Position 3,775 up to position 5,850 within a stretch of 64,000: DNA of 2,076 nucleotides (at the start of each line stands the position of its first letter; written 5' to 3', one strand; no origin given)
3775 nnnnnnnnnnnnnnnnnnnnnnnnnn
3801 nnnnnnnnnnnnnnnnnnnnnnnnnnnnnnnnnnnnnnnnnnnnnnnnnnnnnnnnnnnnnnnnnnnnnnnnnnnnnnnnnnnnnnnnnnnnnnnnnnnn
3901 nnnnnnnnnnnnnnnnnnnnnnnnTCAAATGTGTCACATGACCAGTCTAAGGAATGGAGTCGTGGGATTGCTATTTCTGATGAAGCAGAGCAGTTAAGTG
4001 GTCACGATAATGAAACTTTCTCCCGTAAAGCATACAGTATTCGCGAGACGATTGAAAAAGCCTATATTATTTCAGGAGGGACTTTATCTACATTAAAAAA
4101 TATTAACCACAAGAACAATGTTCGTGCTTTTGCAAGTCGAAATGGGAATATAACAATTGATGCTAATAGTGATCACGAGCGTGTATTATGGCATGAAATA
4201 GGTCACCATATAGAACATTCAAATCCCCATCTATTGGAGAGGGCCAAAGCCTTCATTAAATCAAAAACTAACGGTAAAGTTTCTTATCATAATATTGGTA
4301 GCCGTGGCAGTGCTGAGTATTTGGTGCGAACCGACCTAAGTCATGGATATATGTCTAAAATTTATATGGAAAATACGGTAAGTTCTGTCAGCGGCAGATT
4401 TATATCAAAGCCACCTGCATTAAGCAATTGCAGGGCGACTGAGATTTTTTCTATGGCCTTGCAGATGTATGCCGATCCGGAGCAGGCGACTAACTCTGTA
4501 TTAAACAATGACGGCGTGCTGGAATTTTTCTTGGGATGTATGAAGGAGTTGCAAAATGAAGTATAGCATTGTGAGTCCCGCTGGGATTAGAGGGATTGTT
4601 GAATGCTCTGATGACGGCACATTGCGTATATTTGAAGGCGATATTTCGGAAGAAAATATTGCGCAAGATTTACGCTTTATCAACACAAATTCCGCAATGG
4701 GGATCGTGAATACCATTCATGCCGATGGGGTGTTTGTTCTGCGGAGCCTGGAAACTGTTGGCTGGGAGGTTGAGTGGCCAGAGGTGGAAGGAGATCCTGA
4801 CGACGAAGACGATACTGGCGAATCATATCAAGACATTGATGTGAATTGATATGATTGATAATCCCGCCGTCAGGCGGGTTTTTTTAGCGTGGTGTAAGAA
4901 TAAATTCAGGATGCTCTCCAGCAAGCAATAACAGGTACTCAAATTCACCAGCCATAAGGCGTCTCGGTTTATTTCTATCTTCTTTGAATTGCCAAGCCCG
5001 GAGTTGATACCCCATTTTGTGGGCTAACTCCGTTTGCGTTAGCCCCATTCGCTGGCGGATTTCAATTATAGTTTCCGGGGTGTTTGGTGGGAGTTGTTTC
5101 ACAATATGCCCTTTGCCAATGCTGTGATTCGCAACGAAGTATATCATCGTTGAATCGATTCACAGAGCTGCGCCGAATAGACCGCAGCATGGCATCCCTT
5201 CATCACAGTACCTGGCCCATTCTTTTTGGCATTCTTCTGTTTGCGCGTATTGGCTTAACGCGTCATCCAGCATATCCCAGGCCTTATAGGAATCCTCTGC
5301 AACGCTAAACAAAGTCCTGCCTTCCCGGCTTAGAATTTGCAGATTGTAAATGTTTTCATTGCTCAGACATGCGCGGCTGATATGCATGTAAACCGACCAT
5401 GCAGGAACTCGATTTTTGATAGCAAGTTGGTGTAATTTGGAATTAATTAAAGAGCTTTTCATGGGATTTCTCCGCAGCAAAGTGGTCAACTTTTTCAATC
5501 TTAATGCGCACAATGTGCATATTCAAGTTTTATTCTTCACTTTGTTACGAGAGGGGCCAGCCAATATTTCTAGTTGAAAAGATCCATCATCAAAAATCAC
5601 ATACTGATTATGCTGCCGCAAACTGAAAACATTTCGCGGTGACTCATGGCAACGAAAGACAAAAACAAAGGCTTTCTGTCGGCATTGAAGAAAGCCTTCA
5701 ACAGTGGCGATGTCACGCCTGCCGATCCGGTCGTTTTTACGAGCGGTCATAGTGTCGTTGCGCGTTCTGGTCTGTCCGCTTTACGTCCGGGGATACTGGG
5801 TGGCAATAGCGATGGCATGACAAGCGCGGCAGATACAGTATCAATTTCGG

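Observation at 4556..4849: Small highly acidic protein coupled to the polyvalent protein: possible DNA mimic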

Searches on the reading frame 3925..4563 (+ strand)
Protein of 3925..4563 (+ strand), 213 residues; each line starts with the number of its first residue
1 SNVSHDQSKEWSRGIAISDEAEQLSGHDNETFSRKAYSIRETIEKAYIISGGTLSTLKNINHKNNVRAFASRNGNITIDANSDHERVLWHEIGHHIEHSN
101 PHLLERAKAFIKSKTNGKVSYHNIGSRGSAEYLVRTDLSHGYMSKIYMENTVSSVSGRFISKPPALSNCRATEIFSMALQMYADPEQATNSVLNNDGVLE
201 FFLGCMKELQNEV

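Call 57: search_dna_similar(query=window:3925-4563:+, collection=phages, mode=protein, max_evalue=0.001, max_rows=60)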
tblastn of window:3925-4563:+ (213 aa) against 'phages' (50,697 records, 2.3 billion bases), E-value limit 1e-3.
Records with a match: 30; places in all: 30; records where one place covers at least 80% of the query: 21.
Best place of each record, by identity: <60% 30.
By first word of the organism name: Escherichia 14; Vibrio 9; Enterobacteria 2; Salmonella 2; Cronobacter 1; Punavirus 1; Xanthomonas 1.
By host as written in the record: - 7; Escherichia coli 7; Escherichia sp. STEC O157 2; Salmonella enterica subsp. enterica serovar Indiana J46 2; Vibrio coralliilyticus P1 2; Cronobacter sakazakii ATCC 29544 1; Escherichia coli MC1061 1; Escherichia coli strain MG1655 Z1 1; and 7 more.
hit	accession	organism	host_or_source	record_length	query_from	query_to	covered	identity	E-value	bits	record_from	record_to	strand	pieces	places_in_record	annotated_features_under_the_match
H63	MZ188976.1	Cronobacter phage JK004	Cronobacter sakazakii ATCC 29544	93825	1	211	99%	44.9%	4e-53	188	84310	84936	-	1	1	hypothetical protein (x2)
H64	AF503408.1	Enterobacteria phage P7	-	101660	1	211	99%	41.5%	4e-39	148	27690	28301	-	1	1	prt: Prt | odaA: OdaA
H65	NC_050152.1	Enterobacteria phage P7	-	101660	1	211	99%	41.5%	4e-39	148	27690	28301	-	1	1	prt: Prt | odaA: OdaA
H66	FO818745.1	Escherichia phage RCS47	Escherichia coli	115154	1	211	99%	41.5%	7e-39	147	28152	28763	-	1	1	conserved protein of unknown function, DdrB | putative repressor protein Hxr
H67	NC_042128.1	Escherichia phage RCS47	Escherichia coli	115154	1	211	99%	41.5%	7e-39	147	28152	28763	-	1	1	conserved protein of unknown function, DdrB | putative repressor protein Hxr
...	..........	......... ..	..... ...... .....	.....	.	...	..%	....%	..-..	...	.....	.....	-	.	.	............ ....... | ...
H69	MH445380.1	Escherichia phage P1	Escherichia coli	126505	1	211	99%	41.5%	8e-39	147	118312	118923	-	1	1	hypothetical protein | Hxr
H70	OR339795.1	Escherichia phage phi456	Escherichia coli MC1061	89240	1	211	99%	41.0%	1e-38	147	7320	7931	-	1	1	DdrB | Hxr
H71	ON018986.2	Escherichia phage JL22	Escherichia coli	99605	1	211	99%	41.0%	1e-38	147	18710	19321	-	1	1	ddrB: putative metallopeptidase | hxr: putative repressor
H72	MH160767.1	Escherichia phage vB_EcoM-Ro157c2YLVW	Escherichia sp. STEC O157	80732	1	211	99%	41.0%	1e-38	147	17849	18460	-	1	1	hypothetical protein (x2)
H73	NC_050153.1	Escherichia phage vB_EcoM-Ro157c2YLVW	Escherichia sp. STEC O157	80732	1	211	99%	41.0%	1e-38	147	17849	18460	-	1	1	hypothetical protein (x2)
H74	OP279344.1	Escherichia phage P1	Escherichia coli strain MG1655 Z1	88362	1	211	99%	41.0%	1e-38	146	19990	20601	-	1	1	ddrB: DdrB | hxr: Hxr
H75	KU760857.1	Salmonella phage SJ46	Salmonella enterica subsp. enterica ...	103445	1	211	99%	41.0%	1e-38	146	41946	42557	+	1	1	hypothetical protein | hxr: putative repressor protein Hxr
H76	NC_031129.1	Salmonella phage SJ46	Salmonella enterica subsp. enterica ...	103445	1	211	99%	41.0%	1e-38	146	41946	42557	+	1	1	hypothetical protein | hxr: putative repressor protein Hxr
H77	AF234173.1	Escherichia phage P1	-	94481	1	211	99%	41.0%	1e-38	146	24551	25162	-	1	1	99 pct identical (1 gap) to fragment of P1 sequence deposited as ... | ddrB: DdrB | hxr: Hxr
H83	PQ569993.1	Xanthomonas phage Rb1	Xanthomonas campestris pv. campestris ...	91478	1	207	97%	24.8%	2e-8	59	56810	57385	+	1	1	metallo-peptidase family M12B reprolysin-like protein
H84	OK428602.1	Vibrio phage BX-1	Vibrio alginolyticus AF-1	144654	55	189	63%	26.3%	3e-5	50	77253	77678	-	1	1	hypothetical protein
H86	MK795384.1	Vibrio phage VAP7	sewage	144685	55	189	63%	26.3%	3e-5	50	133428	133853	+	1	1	hypothetical protein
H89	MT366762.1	Vibrio phage vB_VcorM_GR28A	Vibrio coralliilyticus RE22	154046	81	188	51%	31.9%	1e-5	51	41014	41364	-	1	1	hypothetical protein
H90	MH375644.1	Vibrio phage YC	Vibrio coralliilyticus P1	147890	87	188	48%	33.6%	4e-6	52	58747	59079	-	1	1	hypothetical protein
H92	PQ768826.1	Vibrio phage Bakedbeans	Vibrio campbellii BB120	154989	58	213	73%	21.3%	2e-5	50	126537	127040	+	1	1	hypothetical protein (x2)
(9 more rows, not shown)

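Call 59: get_annotated_region(hit=H83, flank=3500)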
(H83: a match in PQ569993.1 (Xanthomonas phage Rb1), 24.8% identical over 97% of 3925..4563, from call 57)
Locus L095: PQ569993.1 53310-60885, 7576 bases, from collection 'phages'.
description: Xanthomonas phage Rb1, complete genome.
organism: Xanthomonas phage Rb1 (NCBI taxid 3384770)
taxonomy: Viruses; Duplodnaviria; Heunggongvirae; Uroviricota; Caudoviricetes
host: Xanthomonas campestris pv. campestris str. 8004; source: soil; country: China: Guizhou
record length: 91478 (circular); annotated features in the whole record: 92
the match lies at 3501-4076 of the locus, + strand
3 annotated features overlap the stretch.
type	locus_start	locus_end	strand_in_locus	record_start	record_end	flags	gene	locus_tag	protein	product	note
CDS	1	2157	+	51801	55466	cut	-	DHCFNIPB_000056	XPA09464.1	internal head protein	-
CDS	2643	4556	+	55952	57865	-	-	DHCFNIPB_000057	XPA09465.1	metallo-peptidase family M12B reprolysin-like protein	-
CDS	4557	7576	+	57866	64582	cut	-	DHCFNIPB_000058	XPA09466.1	chromatin remodeling complex ATPase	-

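Call 60: get_annotated_region(hit=H84, flank=3500)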
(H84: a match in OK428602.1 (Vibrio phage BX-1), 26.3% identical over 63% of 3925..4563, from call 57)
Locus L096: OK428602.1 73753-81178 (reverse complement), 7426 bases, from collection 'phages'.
description: Vibrio phage BX-1, complete genome.
organism: Vibrio phage BX-1 (NCBI taxid 2894594)
taxonomy: Viruses; Duplodnaviria; Heunggongvirae; Uroviricota; Caudoviricetes; Ackermannviridae; Vapseptimavirus; Vapseptimavirus VAP7
host: Vibrio alginolyticus AF-1; source: -; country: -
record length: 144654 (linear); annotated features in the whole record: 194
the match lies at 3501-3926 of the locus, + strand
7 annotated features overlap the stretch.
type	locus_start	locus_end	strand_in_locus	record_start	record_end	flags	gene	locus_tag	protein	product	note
CDS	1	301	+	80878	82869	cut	-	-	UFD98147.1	hypothetical protein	-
CDS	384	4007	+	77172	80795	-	-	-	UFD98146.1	hypothetical protein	-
CDS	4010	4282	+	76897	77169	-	-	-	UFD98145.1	hypothetical protein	-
CDS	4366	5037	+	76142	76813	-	-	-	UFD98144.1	hypothetical protein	-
CDS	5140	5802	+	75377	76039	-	-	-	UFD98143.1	hypothetical protein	-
CDS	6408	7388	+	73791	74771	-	-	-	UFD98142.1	hypothetical protein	-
CDS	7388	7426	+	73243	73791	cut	-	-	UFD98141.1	hypothetical protein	-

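Call 70: get_annotated_region(hit=H86, flank=4000)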
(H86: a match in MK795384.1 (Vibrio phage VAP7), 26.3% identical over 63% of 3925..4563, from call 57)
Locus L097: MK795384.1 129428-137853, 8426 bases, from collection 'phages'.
description: Vibrio phage VAP7, complete genome.
organism: Vibrio phage VAP7 (NCBI taxid 2584487)
taxonomy: Viruses; Duplodnaviria; Heunggongvirae; Uroviricota; Caudoviricetes; Ackermannviridae; Vapseptimavirus; Vapseptimavirus VAP7
host: -; source: sewage; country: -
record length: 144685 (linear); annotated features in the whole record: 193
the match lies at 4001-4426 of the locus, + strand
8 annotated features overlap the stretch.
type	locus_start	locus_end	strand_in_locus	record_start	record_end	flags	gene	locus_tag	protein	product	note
CDS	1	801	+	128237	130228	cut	-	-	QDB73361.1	hypothetical protein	-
CDS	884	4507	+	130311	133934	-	-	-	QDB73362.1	hypothetical protein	-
CDS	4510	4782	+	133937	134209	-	-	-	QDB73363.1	tetraspanin-15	-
CDS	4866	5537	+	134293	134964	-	-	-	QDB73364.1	hypothetical protein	-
CDS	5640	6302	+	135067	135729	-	-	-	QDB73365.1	DprA-like protein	-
CDS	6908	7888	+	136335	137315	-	-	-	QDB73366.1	RNA polymerase binding protein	-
CDS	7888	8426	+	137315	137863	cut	-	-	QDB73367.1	baseplate wedge protein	-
CDS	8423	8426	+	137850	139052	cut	-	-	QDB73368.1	hypothetical protein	-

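Call 71: get_annotated_region(hit=H89, flank=3000)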
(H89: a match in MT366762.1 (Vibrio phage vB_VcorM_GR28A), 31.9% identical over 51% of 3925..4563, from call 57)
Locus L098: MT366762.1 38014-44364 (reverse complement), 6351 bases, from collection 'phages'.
description: Vibrio phage vB_VcorM_GR28A, complete genome.
organism: Vibrio phage vB_VcorM_GR28A (NCBI taxid 2711163)
taxonomy: Viruses; Duplodnaviria; Heunggongvirae; Uroviricota; Caudoviricetes; Ackermannviridae; Campanilevirus
host: Vibrio coralliilyticus RE22; source: Pacific Ocean seawater; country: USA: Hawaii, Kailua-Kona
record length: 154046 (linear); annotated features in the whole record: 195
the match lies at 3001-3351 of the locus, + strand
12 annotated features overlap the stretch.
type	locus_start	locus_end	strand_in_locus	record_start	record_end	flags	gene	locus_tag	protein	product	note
CDS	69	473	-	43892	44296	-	-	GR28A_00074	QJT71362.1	hypothetical protein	-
CDS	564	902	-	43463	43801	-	-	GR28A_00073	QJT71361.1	hypothetical protein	-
CDS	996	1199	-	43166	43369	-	-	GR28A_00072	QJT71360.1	hypothetical protein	-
CDS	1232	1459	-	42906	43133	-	-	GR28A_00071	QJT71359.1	hypothetical protein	-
CDS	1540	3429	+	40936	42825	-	-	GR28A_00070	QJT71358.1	hypothetical protein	-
CDS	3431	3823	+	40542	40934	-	-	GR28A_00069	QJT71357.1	hypothetical protein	-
CDS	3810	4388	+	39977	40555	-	-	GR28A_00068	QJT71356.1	InPase domain-containing protein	-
CDS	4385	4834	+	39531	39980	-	-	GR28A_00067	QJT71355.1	hypothetical protein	-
CDS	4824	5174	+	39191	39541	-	-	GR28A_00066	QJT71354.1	hypothetical protein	-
CDS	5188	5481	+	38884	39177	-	-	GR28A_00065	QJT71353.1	hypothetical protein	-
CDS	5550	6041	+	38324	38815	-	-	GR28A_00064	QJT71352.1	hypothetical protein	-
CDS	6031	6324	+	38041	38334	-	-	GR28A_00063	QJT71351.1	hypothetical protein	-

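Call 72: get_annotated_region(hit=H90, flank=3000)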
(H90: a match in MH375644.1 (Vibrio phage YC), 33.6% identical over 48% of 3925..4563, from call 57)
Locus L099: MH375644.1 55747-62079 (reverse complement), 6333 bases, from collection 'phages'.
description: Vibrio phage YC, complete genome.
organism: Vibrio phage YC (NCBI taxid 2267403)
taxonomy: Viruses; Duplodnaviria; Heunggongvirae; Uroviricota; Caudoviricetes; Ackermannviridae; Campanilevirus; Campanilevirus YC
host: Vibrio coralliilyticus P1; source: -; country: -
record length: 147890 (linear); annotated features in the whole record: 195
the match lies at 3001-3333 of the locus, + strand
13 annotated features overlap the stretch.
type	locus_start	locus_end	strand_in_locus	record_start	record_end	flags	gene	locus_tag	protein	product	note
CDS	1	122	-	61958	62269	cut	-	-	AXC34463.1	hypothetical protein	-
CDS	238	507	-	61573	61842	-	-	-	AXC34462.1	hypothetical protein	-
CDS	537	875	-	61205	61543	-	-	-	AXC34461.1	hypothetical protein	-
CDS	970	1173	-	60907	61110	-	-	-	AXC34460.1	hypothetical protein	-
CDS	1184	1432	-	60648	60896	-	-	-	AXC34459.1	hypothetical protein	-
CDS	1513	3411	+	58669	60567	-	-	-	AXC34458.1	hypothetical protein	-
CDS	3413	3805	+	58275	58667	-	-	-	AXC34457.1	hypothetical protein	-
CDS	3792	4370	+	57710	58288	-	-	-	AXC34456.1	hypothetical protein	-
CDS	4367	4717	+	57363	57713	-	-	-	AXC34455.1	hypothetical protein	-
CDS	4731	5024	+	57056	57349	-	-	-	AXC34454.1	hypothetical protein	-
CDS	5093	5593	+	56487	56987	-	-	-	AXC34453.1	hypothetical protein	-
CDS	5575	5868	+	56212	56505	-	-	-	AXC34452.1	hypothetical protein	-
CDS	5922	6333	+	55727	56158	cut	-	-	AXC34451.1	hypothetical protein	-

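Call 73: get_annotated_region(hit=H92, flank=3000)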
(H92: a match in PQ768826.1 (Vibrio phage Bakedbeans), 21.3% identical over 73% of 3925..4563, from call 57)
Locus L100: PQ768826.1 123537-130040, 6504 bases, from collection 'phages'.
description: Vibrio phage Bakedbeans, complete genome.
organism: Vibrio phage Bakedbeans (NCBI taxid 3388590)
taxonomy: Viruses
host: Vibrio campbellii BB120; source: Chesapeake Bay oyster; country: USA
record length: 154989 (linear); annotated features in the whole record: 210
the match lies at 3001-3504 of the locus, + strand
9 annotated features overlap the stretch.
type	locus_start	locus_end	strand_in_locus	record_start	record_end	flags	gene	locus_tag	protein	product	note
CDS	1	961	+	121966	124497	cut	-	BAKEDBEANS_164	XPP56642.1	hypothetical protein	gp164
CDS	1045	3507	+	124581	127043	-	-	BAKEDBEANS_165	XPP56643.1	hypothetical protein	gp165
CDS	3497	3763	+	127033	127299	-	-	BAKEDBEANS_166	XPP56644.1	hypothetical protein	gp166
CDS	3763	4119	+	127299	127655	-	-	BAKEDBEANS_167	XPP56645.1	hypothetical protein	gp167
CDS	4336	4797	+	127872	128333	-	-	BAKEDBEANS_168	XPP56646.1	hypothetical protein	gp168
CDS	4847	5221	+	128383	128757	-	-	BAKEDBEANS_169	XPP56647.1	hypothetical protein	gp169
CDS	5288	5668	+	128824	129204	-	-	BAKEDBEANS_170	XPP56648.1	hypothetical protein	gp170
CDS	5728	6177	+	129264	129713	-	-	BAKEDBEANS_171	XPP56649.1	hypothetical protein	gp171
CDS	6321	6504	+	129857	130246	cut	-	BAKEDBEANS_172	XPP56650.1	hypothetical protein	gp172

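Call 82: search_dna_similar(query=window:3925-4563:+, collection=plasmids, mode=protein, max_evalue=0.00001, max_rows=30, rows=spread)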
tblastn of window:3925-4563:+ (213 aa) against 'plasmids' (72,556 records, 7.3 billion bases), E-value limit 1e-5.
Records with a match: 514; places in all: 518; records where one place covers at least 80% of the query: 506.
Best place of each record, by identity: >=99% 4; 60-80% 2; <60% 508.
By first word of the organism name: Escherichia 444; Salmonella 36; Citrobacter 9; Klebsiella 9; Pantoea 3; Enterobacter 2; Leclercia 2; Shigella 2; Serratia 2; Leptolyngbya 2; and 3 more.
By predicted mobility (MOB-suite, as given by PLSDB): non-mobilizable 485; mobilizable 16; conjugative 13.
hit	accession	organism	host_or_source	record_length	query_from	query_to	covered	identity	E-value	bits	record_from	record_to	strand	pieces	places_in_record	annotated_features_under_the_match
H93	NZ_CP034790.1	Escherichia coli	cell culture,chicken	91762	1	213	100%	100.0%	1e-142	446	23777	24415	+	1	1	hypothetical protein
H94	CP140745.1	Salmonella enterica subsp. enterica serovar Newport str. ...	environmental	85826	1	211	99%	45.3%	2e-51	185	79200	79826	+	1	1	hypothetical protein (x2)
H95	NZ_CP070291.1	Escherichia albertii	Sichuan,human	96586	1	211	99%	42.0%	1e-38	148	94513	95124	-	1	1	hypothetical protein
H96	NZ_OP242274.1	Escherichia coli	Homo sapiens,stool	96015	1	211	99%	41.5%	1e-38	148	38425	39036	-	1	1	hypothetical protein (x2)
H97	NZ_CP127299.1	Escherichia coli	Gallus gallus domesticus,Cell ...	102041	1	211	99%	41.5%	2e-38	147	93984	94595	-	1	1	hypothetical protein (x2)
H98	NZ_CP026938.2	Escherichia coli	Bos taurus,Cell Culture,Bovine adult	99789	1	211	99%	41.5%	2e-38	147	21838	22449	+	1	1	hypothetical protein (x2)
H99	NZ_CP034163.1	Escherichia albertii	urine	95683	1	211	99%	41.5%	2e-38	147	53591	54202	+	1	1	hypothetical protein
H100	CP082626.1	Salmonella enterica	Pork Chop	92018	1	211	99%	41.5%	3e-38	147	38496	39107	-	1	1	hypothetical protein (x2)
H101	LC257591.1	Escherichia coli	-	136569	1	211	99%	41.5%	3e-38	147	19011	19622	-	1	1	Hypothetical protein | putative repressor protein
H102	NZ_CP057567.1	Escherichia fergusonii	culture,Pooled sheep faecal samples ...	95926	1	211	99%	41.5%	3e-38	147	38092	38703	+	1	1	hypothetical protein (x2)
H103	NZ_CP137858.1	Escherichia fergusonii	Homo sapiens,Wound secretion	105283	1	211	99%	41.5%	4e-38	146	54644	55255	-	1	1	hypothetical protein (x2)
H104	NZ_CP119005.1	Escherichia coli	Bos taurus,bacterial culture,feces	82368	1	211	99%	41.0%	1e-38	147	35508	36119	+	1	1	hypothetical protein (x2)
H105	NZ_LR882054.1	Escherichia coli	Sus scrofa domesticus,pig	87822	1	211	99%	41.0%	2e-38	147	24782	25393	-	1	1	hypothetical protein (x2)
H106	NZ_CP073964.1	Escherichia coli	Poultry,pure culture,Cloacal sample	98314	1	211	99%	41.0%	3e-38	147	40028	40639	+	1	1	hypothetical protein (x2)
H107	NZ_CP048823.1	Escherichia coli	Homo sapiens,sputum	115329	1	211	99%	41.0%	3e-38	147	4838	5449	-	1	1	hypothetical protein (x2)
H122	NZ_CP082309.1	Vibrio alginolyticus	mix culture,water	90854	85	212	60%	28.4%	1e-7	59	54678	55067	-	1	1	hypothetical protein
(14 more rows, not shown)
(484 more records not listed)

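Call 85: get_annotated_region(hit=H122, flank=3500)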
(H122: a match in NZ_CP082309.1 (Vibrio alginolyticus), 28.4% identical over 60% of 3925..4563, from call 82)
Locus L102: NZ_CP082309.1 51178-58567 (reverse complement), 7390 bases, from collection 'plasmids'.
description: Vibrio alginolyticus strain HNV2 plasmid unnamed, complete sequence
organism: Vibrio alginolyticus (NCBI taxid 663)
taxonomy: Bacteria; Pseudomonadota; Gammaproteobacteria; Vibrionales; Vibrionaceae; Vibrio; Vibrio alginolyticus
host: -; source: mix culture,water; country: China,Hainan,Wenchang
typing (MOB-suite, as given by PLSDB): non-mobilizable
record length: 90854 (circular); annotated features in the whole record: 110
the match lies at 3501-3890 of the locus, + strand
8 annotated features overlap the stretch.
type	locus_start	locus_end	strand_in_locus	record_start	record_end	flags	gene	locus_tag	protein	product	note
CDS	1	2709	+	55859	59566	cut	-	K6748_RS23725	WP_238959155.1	hypothetical protein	-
CDS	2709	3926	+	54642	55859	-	-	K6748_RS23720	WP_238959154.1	hypothetical protein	-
CDS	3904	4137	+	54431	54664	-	-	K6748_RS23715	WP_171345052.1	hypothetical protein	-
CDS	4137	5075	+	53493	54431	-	-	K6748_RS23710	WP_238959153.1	hypothetical protein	-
CDS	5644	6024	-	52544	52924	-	-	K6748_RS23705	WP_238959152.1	Hpt domain-containing protein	GO:0000160 - phosphorelay signal transduction system [Evidence IEA]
CDS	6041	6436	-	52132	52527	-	-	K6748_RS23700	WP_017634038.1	hypothetical protein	-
CDS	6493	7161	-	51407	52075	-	-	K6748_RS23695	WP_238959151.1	hypothetical protein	-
CDS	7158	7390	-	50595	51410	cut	-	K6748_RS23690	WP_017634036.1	CsgG/HfaB family protein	-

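Call 96: search_protein_families(library=pfam, proteins=[L097:884-4504:+, L100:1045-3504:+, L098:1540-3426:+, L102:2709-3923:+], max_evalue=0.001)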
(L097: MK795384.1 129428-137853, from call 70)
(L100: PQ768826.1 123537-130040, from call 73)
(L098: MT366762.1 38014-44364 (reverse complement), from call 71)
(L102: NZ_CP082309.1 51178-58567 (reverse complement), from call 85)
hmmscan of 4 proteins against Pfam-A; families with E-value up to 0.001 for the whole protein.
L097:884-4504:+ (1207 aa): 0 families

L100:1045-3504:+ (820 aa): 0 families

L098:1540-3426:+ (629 aa): 0 families

L102:2709-3923:+ (405 aa): 0 families

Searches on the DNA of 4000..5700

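Call 97: search_rna_families(source=window, start=4000, end=5700, threshold=evalue, max_evalue=1)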
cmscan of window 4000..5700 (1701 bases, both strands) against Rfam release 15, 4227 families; matches with E-value up to 1: 0.
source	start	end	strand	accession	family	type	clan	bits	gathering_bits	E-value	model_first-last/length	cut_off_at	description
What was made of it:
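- Checked: No Rfam family matches the region (call 97).
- Tried and rejected: Non-coding RNA in the region: no Rfam match at E up to 1 (call 97).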
